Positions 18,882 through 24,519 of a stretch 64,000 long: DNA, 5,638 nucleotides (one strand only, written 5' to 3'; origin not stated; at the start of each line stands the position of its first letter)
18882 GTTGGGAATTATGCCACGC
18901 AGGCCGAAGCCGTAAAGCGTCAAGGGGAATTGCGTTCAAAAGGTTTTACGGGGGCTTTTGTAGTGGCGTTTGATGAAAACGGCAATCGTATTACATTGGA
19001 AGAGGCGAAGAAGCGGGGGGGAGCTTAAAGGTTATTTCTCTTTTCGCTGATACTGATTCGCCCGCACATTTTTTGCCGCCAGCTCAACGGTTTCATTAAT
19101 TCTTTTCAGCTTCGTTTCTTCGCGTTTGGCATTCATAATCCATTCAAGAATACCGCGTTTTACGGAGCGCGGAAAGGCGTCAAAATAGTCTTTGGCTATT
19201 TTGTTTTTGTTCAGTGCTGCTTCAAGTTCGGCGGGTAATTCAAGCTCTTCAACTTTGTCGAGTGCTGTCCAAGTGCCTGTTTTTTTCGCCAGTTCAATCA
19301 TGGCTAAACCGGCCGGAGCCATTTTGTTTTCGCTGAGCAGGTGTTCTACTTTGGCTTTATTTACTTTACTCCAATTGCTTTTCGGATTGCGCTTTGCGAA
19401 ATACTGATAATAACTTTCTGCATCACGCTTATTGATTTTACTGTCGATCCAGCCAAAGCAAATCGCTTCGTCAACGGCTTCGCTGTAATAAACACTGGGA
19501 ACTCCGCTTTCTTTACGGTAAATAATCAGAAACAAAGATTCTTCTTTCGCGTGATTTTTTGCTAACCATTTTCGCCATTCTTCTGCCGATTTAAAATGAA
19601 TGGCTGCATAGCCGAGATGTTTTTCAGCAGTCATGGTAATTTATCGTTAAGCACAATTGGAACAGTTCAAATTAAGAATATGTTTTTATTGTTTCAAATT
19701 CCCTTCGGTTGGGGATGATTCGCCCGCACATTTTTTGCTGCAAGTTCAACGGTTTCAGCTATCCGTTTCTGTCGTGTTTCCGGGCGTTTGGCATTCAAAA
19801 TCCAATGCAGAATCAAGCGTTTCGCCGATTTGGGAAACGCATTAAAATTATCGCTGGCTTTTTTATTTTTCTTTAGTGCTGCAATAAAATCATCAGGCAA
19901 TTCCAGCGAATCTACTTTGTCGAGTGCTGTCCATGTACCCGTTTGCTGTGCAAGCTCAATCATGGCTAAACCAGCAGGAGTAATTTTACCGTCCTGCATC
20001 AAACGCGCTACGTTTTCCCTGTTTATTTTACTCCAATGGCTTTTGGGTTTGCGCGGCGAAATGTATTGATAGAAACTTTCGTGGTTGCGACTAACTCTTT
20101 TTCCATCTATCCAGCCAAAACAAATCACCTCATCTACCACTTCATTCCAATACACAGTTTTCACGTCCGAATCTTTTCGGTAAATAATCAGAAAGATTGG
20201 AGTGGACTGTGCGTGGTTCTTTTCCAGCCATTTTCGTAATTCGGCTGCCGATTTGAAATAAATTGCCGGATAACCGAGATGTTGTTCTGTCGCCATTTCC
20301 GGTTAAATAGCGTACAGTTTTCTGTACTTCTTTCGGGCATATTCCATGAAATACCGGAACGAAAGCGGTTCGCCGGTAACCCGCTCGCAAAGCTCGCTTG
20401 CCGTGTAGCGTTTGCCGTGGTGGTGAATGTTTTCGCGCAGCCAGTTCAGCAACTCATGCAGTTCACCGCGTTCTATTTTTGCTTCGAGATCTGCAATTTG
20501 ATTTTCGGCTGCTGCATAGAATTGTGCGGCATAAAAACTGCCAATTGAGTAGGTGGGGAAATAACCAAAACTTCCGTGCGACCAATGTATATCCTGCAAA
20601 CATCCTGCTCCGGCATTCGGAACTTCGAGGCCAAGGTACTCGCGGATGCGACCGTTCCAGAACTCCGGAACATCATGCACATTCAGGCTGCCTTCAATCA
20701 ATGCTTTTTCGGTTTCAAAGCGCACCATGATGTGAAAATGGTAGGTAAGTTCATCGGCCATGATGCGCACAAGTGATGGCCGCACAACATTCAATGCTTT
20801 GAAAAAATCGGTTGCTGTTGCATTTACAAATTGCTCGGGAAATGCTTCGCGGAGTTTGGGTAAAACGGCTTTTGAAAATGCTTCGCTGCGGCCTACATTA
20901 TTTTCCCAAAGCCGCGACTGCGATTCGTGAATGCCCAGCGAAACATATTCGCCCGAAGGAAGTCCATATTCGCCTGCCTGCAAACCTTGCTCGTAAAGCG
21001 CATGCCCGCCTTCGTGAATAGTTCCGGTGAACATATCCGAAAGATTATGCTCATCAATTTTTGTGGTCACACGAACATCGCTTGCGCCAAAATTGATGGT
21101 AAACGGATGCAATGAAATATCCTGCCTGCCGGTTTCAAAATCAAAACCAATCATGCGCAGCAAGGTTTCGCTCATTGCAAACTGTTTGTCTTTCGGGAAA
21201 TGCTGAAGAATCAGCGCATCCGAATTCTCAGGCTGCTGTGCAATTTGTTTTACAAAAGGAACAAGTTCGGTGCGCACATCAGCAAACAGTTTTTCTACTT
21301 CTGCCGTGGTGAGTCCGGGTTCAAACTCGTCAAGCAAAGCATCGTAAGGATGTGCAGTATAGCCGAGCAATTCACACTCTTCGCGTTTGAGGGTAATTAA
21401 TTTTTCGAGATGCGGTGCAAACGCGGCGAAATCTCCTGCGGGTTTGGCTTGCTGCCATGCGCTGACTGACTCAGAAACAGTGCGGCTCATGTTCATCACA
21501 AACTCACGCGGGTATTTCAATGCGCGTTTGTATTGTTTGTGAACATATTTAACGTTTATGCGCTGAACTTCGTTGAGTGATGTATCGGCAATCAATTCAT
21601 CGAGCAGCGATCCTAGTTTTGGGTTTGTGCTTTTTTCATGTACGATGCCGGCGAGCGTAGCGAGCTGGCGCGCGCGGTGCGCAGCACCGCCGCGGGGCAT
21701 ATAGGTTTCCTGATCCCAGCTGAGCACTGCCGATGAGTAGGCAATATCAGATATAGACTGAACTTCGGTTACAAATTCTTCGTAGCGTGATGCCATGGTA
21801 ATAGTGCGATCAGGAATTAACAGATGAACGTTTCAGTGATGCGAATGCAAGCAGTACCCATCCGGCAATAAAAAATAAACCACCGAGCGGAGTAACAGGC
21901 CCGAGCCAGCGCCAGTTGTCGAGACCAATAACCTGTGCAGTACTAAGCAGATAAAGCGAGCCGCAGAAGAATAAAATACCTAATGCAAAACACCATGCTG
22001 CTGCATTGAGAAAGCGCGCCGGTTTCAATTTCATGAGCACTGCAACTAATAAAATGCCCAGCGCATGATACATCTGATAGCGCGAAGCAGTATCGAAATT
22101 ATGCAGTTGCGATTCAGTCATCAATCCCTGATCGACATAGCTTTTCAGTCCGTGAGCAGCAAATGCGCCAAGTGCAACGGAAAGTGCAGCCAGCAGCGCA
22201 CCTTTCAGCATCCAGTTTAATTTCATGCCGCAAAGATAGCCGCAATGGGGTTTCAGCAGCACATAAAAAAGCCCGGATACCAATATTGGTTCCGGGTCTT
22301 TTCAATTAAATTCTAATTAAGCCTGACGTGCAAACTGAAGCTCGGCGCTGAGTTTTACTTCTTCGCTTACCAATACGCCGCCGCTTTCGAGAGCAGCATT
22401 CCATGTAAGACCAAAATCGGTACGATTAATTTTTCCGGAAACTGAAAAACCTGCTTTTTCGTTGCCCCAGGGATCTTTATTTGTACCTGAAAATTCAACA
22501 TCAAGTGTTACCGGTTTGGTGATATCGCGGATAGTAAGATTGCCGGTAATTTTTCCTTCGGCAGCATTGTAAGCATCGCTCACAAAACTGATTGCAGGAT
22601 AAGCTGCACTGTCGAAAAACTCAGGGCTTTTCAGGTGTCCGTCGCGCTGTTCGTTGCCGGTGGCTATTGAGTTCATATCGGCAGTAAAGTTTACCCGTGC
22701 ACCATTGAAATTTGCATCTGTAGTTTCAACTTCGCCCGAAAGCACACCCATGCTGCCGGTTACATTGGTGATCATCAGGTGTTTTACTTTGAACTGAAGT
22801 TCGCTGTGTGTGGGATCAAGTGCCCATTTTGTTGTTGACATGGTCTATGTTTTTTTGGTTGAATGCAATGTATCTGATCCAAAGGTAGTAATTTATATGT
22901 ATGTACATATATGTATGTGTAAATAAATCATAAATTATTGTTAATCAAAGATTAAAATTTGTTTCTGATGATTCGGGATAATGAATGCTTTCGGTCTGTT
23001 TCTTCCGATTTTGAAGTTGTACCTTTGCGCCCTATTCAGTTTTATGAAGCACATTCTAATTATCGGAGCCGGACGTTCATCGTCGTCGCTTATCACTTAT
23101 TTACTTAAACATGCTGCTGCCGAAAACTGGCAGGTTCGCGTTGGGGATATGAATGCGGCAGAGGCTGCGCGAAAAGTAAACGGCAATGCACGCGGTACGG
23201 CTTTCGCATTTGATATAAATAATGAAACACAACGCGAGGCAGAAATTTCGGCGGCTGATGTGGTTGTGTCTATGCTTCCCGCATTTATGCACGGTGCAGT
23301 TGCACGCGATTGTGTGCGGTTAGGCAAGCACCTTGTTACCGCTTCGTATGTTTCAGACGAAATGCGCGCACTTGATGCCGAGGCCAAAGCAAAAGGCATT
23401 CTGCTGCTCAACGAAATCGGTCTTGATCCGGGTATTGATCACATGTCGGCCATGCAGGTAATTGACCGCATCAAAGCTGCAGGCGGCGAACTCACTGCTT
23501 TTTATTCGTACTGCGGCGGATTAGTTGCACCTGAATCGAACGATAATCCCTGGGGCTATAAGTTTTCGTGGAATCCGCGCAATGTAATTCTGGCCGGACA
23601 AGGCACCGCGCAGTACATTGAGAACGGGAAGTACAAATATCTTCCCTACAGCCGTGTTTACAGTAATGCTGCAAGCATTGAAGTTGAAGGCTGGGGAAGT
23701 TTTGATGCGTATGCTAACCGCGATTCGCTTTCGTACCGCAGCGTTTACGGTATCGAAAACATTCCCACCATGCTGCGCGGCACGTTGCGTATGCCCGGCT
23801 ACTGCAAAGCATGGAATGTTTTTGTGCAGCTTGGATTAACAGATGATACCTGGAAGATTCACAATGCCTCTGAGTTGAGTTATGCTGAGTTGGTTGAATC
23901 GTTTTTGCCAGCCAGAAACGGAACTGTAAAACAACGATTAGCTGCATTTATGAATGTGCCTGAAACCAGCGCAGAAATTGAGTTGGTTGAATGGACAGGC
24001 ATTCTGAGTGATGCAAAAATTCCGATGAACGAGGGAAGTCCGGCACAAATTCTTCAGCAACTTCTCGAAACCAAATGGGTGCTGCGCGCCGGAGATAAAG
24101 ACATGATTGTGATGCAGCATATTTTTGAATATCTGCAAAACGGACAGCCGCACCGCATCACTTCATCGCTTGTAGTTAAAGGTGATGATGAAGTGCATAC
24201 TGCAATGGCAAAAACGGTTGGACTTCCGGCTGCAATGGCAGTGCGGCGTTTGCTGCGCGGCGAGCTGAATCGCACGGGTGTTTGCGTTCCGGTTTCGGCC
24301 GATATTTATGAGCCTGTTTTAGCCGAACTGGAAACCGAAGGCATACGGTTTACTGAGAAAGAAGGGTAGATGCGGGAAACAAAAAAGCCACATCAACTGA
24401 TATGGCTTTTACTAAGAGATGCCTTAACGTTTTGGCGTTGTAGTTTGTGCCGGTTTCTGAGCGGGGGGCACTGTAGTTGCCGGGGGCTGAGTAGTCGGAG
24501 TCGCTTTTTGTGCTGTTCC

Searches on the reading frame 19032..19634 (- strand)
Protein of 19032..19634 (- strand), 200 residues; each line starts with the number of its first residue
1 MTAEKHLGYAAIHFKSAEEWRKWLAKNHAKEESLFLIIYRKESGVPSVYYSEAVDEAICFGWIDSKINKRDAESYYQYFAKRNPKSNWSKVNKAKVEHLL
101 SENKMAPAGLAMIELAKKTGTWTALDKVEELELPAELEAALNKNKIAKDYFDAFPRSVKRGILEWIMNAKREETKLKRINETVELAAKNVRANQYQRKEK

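Call 69: search_protein_families(library=pfam, proteins=[window:19032-19634:-], max_evalue=0.001)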
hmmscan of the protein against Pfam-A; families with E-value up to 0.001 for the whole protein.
window:19032-19634:- (200 aa): 1 family
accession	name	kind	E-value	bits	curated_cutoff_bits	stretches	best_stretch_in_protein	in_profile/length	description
PF13376.11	OmdA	-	3.3e-21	75.4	25.6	1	130-189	1-60/60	Bacteriocin-protection, YdeI or OmpD-Associated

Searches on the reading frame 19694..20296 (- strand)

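Call 69: search_protein_families(library=pfam, proteins=[window:19694-20296:-], max_evalue=0.001)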
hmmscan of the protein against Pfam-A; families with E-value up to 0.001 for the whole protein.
window:19694-20296:- (200 aa): 1 family
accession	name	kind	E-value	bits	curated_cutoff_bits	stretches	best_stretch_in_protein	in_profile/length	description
PF13376.11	OmdA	-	1.5e-23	82.9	25.6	1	131-189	2-60/60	Bacteriocin-protection, YdeI or OmpD-Associated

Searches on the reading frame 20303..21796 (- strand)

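Call 69: search_protein_families(library=pfam, proteins=[window:20303-21796:-], max_evalue=0.001)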
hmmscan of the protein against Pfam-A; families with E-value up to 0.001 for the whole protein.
window:20303-21796:- (497 aa): 1 family
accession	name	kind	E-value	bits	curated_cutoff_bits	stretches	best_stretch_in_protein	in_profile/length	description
PF02074.21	Peptidase_M32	-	2.2e-179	597.6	25.1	1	10-491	4-489/489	Carboxypeptidase Taq (M32) metallopeptidase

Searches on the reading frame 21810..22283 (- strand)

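Call 69: search_protein_families(library=pfam, proteins=[window:21810-22283:-], max_evalue=0.001)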
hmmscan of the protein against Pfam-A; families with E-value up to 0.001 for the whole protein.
window:21810-22283:- (157 aa): 1 family
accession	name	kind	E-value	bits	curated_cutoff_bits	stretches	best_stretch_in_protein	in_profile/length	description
PF04241.20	DUF423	-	2.2e-28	98.8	25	1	38-135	1-86/86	Protein of unknown function (DUF423)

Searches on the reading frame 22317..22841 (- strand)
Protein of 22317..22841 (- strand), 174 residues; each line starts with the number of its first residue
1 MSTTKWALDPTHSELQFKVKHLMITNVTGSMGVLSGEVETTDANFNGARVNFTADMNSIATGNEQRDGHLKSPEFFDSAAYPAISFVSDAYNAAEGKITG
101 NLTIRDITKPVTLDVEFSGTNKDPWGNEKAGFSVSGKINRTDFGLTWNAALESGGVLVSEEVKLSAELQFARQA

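Call 69: search_protein_families(library=pfam, proteins=[window:22317-22841:-], max_evalue=0.001)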
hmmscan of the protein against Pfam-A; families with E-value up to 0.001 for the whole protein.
window:22317-22841:- (174 aa): 1 family
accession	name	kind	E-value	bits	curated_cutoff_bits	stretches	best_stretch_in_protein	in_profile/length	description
PF04264.18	YceI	-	4.4e-50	170.4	23.7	1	6-170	1-150/150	YceI-like domain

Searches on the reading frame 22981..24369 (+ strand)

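Call 69: search_protein_families(library=pfam, proteins=[window:22981-24369:+], max_evalue=0.001)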
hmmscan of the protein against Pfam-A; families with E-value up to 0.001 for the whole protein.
window:22981-24369:+ (462 aa): 2 families
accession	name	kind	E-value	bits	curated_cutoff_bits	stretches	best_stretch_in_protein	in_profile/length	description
PF16653.10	Sacchrp_dh_C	-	4.8e-82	276.5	31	1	147-455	1-265/265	Saccharopine dehydrogenase C-terminal domain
PF03435.24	Sacchrp_dh_NADP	-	6.3e-19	69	25.1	1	25-142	1-128/129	Saccharopine dehydrogenase NADP binding domain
